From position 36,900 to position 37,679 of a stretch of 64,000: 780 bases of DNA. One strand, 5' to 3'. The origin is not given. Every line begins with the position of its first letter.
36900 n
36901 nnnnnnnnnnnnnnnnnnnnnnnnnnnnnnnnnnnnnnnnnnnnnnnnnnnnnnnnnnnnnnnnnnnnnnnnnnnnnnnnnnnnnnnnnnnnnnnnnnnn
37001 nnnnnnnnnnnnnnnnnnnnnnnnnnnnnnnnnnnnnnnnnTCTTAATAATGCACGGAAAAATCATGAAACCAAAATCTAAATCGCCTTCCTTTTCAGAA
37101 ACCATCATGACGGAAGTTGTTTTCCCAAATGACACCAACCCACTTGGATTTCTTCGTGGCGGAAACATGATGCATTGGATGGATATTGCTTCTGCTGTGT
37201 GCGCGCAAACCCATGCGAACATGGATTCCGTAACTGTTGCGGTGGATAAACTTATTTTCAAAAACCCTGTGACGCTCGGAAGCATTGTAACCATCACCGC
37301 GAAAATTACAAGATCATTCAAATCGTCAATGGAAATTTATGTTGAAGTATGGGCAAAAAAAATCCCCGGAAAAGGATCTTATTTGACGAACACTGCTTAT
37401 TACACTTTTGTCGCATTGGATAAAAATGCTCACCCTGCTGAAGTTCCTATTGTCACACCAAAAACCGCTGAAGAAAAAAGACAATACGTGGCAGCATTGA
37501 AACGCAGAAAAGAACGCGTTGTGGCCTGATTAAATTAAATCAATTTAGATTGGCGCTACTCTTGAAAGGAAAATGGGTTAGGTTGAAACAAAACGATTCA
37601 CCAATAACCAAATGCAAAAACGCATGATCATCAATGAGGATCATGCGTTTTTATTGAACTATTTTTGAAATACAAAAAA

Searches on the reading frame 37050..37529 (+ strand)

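Call 21: search_protein_families(library=pfam, proteins=[window:37050-37529:+])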
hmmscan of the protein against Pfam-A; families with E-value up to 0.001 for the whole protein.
window:37050-37529:+ (159 aa): 1 family
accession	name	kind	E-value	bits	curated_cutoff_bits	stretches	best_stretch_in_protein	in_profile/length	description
PF03061.28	4HBT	-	4.4e-16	59.4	20.6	1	33-104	2-74/79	Thioesterase superfamily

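Call 44: search_protein_families(library=ncbifam, proteins=[window:37050-37526:+], max_evalue=0.00001)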
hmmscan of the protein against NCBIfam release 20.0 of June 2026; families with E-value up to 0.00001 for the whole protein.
window:37050-37526:+ (159 aa): 1 family
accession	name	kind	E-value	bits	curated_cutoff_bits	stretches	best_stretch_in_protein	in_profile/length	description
NF007970.0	PRK10694.1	equivalog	2e-20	73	162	1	16-133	10-130/133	acyl-CoA thioester hydrolase YciA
